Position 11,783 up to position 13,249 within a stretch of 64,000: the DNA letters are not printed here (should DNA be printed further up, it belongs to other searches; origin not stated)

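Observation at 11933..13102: Bacterial PPAT-DPCK (CoaD-CoaE) fusion resembling eukaryotic CoA synthase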

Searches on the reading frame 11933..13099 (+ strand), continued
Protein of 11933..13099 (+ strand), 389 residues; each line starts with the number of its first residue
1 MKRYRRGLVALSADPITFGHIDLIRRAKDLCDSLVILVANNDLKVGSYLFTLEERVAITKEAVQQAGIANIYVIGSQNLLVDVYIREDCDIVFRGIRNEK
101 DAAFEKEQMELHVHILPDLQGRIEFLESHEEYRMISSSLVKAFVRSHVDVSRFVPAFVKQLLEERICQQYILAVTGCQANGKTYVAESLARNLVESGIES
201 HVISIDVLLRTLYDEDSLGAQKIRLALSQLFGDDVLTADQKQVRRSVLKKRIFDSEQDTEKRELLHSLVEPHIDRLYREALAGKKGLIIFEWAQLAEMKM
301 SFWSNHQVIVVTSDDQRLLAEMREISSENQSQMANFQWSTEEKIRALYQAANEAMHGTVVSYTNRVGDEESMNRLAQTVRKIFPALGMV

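Call 6: search_solved_structures(query=window:11933-13099:+, max_evalue=0.01, show_alignments=3)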
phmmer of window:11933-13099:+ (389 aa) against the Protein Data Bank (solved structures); distinct sequences matched with E-value up to 0.01: 40.
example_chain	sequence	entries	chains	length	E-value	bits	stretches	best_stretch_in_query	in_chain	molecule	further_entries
5jbn_A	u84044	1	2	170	1.2e-22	83.6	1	5-166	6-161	Phosphopantetheine adenylyltransferase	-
6b7a_A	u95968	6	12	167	1.3e-22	83.5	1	6-166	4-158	Phosphopantetheine adenylyltransferase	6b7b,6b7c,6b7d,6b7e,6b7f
6cck_A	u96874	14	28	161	1.6e-22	83.3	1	6-165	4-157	Phosphopantetheine adenylyltransferase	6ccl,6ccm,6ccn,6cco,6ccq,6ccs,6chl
1b6t_A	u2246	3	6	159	1.8e-22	83.1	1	6-164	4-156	PROTEIN (PHOSPHOPANTETHEINE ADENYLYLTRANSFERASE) | PHOSPHOPANTETHEINE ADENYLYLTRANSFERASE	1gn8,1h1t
1qjc_A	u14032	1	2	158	2.1e-22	82.9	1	6-164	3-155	PHOSPHOPANTETHEINE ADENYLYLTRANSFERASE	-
8i8i_A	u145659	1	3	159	4.4e-22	81.8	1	12-163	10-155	Phosphopantetheine adenylyltransferase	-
8zn2_A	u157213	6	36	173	5.6e-22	81.5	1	12-166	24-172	Phosphopantetheine adenylyltransferase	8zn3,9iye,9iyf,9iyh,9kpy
9iyg_A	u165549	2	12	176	5.9e-22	81.4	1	12-166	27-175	Phosphopantetheine adenylyltransferase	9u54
1od6_A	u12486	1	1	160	2e-20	76.4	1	12-165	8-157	PHOSPHOPANTETHEINE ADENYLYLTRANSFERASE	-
3l92_A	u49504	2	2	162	6.1e-20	74.8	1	12-162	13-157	Phosphopantetheine adenylyltransferase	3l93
3pxu_A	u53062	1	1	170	2.4e-19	72.8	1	13-167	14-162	Phosphopantetheine adenylyltransferase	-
3k9w_A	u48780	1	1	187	3.3e-19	72.4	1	13-167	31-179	Phosphopantetheine adenylyltransferase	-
5h16_A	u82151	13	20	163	4e-19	72.1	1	12-165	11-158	Phosphopantetheine adenylyltransferase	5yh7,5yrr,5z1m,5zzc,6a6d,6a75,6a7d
5h7x_A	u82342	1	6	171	4.7e-19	71.9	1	12-165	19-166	Phosphopantetheine adenylyltransferase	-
1o6b_A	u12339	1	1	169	6.5e-19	71.4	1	12-167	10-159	Phosphopantetheine adenylyltransferase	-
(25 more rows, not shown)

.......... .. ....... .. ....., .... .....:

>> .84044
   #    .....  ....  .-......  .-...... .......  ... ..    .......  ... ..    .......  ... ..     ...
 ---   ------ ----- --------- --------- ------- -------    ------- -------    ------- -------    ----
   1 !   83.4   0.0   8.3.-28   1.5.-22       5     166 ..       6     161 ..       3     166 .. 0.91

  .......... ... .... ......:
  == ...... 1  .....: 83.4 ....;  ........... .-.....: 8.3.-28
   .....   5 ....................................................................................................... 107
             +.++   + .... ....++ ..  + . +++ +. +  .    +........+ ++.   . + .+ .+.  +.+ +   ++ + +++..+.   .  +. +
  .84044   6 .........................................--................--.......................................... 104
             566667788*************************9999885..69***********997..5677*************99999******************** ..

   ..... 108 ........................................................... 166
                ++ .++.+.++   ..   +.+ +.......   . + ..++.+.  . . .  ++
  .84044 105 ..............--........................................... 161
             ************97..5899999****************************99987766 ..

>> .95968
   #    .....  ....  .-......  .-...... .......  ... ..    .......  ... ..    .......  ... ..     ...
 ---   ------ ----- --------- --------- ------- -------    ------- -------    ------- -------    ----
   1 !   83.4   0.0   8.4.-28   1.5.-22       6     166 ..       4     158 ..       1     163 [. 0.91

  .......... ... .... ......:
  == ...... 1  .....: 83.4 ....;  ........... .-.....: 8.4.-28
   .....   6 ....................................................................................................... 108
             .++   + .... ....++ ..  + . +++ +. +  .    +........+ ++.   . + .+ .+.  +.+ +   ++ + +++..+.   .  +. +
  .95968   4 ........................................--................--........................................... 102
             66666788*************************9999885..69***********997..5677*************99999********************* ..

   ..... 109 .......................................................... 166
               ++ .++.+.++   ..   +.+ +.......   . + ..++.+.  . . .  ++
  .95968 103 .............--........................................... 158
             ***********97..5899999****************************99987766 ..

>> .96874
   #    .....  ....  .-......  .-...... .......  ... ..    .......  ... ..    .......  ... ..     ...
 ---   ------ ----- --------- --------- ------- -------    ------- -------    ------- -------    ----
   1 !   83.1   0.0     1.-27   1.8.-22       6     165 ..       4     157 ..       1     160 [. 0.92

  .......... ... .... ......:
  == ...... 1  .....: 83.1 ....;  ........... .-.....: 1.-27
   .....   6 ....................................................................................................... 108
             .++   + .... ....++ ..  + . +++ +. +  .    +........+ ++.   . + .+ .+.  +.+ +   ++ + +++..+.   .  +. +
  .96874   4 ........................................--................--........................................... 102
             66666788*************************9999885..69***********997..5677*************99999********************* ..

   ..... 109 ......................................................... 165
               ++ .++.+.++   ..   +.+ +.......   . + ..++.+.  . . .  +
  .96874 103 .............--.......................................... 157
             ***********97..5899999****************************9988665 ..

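Call 20: find_encoding_contigs(protein=P0002, flank=10000, max_places=2)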
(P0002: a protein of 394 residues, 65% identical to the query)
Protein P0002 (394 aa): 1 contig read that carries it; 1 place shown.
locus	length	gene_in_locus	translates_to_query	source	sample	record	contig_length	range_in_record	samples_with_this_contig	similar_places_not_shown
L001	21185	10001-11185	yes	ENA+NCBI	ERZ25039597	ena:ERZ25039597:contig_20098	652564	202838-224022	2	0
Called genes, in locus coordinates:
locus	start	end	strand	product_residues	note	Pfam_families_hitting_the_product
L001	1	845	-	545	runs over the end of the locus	PF01040:UbiA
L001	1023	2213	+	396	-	PF04545:Sigma70_r4, PF03118:RNA_pol_A_CTD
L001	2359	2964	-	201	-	PF02498:Bro-N (faint)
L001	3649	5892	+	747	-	PF00580:UvrD-helicase, PF01443:Viral_helicase1 (faint), PF13086:AAA_11 (weak), PF13245:AAA_19, PF13361:UvrD_C, PF13538:UvrD_C_2, PF21196:PcrA_UvrD_tudor (weak)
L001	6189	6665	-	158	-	-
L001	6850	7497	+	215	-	PF02661:Fic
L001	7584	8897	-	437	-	PF01545:Cation_efflux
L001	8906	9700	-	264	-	-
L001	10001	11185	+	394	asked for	PF01467:CTP_transf_like, PF01121:CoaE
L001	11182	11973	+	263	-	PF00069:Pkinase, PF07714:PK_Tyr_Ser-Thr, PF01636:APH (weak), PF03109:ABC1 (weak)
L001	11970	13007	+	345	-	-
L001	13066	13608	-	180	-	PF01467:CTP_transf_like (weak)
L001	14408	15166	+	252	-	PF01978:TrmB, PF09339:HTH_IclR (faint)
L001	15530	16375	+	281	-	-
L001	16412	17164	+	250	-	-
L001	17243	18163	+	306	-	PF13672:PP2C_2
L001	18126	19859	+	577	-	-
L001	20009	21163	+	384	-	PF15891:Nuc_deoxyri_tr2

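Call 21: find_encoding_contigs(protein=P0091, flank=10000, max_places=2)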
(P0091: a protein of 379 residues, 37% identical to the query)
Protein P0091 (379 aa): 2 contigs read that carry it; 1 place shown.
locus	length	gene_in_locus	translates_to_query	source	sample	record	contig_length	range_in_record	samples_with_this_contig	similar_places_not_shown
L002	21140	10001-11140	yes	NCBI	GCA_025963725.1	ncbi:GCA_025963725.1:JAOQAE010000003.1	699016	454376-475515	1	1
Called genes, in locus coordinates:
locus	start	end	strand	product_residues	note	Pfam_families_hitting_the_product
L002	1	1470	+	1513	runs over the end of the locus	PF13385:Laminin_G_3, PF00054:Laminin_G_1 (faint), PF02210:Laminin_G_2 (faint), PF13385:Laminin_G_3, PF18962:Por_Secre_tail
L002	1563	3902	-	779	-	PF20969:MASE11, PF01590:GAF, PF13185:GAF_2, PF08447:PAS_3, PF02518:HATPase_c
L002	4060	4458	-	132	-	PF00072:Response_reg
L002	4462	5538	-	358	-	PF02518:HATPase_c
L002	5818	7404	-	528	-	PF18962:Por_Secre_tail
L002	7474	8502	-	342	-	PF00331:Glyco_hydro_10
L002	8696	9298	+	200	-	PF00027:cNMP_binding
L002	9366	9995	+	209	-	-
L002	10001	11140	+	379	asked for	PF01467:CTP_transf_like, PF01121:CoaE, PF13238:AAA_18 (weak)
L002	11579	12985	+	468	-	PF01139:RtcB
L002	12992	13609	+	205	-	PF00472:RF-1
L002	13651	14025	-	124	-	PF13564:DoxX_2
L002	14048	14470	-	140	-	PF08327:AHSA1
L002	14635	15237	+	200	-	PF07638:Sigma70_ECF (faint), PF04542:Sigma70_r2, PF08281:Sigma70_r4_2, PF04545:Sigma70_r4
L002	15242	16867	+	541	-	-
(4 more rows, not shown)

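Call 23: find_encoding_contigs(protein=P0061, flank=10000, max_places=1)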
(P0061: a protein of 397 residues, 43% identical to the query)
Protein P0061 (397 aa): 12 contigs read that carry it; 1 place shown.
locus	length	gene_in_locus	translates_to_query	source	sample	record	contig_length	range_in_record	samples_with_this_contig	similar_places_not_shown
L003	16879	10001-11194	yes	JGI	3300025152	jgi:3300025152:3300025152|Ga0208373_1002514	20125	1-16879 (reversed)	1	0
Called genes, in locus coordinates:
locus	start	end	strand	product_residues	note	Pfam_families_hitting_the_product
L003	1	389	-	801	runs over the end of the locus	PF13491:FtsK_4TM, PF17854:FtsK_alpha, PF01580:FtsK_SpoIIIE, PF09397:FtsK_gamma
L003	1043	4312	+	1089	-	PF04563:RNA_pol_Rpb2_1, PF04561:RNA_pol_Rpb2_2, PF04565:RNA_pol_Rpb2_3, PF10385:RNA_pol_Rpb2_45, PF00562:RNA_pol_Rpb2_6, PF04560:RNA_pol_Rpb2_7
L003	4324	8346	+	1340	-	PF04997:RNA_pol_Rpb1_1, PF00623:RNA_pol_Rpb1_2, PF04983:RNA_pol_Rpb1_3, PF05000:RNA_pol_Rpb1_4, PF04998:RNA_pol_Rpb1_5, PF01333:Apocytochr_F_C (faint), PF25984:BSH_YknX (faint)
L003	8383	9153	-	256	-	PF01978:TrmB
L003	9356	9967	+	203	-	-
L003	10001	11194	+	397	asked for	PF08218:Citrate_ly_lig (weak), PF01467:CTP_transf_like, PF01121:CoaE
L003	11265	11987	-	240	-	-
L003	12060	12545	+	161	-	PF02075:RuvC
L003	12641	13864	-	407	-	-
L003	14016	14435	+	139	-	-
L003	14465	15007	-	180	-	PF02698:DUF218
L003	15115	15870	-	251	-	PF01978:TrmB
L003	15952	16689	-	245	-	PF01790:LGT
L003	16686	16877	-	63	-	?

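Call 24: find_encoding_contigs(protein=P0073, flank=10000, max_places=1)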
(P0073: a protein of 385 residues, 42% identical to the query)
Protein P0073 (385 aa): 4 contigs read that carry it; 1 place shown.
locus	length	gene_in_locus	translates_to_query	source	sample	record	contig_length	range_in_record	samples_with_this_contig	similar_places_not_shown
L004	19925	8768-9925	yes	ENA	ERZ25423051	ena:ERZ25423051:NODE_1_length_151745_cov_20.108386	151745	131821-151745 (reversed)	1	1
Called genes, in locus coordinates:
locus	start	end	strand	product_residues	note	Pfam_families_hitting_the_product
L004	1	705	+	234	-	?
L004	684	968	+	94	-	-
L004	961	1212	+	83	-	-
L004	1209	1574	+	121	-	-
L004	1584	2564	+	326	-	PF03747:ADP_ribosyl_GH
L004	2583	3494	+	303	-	PF23942:DUF7277, PF23940:DUF7275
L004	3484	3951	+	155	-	-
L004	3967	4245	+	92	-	-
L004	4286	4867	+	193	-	-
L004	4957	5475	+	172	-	-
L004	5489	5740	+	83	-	-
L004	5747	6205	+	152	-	-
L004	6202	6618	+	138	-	-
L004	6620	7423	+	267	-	-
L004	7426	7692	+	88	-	-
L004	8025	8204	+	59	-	-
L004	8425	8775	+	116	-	-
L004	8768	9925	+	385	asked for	PF01467:CTP_transf_like, PF01121:CoaE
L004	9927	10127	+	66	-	-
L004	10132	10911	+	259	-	PF00069:Pkinase, PF07714:PK_Tyr_Ser-Thr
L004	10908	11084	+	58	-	-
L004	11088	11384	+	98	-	-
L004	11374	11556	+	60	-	PF04957:RMF (weak)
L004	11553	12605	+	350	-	-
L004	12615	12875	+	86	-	-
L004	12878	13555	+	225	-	PF02637:GatB_Yqey, PF08719:NADAR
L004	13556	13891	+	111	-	-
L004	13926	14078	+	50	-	-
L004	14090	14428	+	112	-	-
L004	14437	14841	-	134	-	-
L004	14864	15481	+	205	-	PF09414:RNA_ligase (weak)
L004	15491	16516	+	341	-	-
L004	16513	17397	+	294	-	-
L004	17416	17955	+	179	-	-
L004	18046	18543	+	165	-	PF00293:NUDIX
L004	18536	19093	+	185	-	PF01035:DNA_binding_1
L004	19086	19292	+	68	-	-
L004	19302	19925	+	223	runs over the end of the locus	PF00300:His_Phos_1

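Call 25: find_encoding_contigs(protein=P0015, flank=10000, max_places=1)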
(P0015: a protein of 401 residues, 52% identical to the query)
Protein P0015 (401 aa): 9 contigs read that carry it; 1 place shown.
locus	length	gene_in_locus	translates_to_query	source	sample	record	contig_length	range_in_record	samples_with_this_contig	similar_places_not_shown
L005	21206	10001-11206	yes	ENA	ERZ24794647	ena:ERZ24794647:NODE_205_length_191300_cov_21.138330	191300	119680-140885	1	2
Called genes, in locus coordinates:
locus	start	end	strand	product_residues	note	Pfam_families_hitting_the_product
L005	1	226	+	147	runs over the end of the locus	-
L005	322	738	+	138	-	-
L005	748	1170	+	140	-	-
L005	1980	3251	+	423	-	PF00977:His_biosynth, PF01502:PRA-CH, PF01503:PRA-PH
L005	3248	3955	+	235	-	PF01634:HisG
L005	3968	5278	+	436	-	PF00709:Adenylsucc_synt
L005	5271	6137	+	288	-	-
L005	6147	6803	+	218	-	PF01725:Ham1p_like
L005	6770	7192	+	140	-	PF02223:Thymidylate_kin (faint)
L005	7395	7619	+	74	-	-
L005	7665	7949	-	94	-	-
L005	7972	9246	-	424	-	PF01467:CTP_transf_like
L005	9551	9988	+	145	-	-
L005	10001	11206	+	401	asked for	PF01467:CTP_transf_like, PF01121:CoaE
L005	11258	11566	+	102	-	-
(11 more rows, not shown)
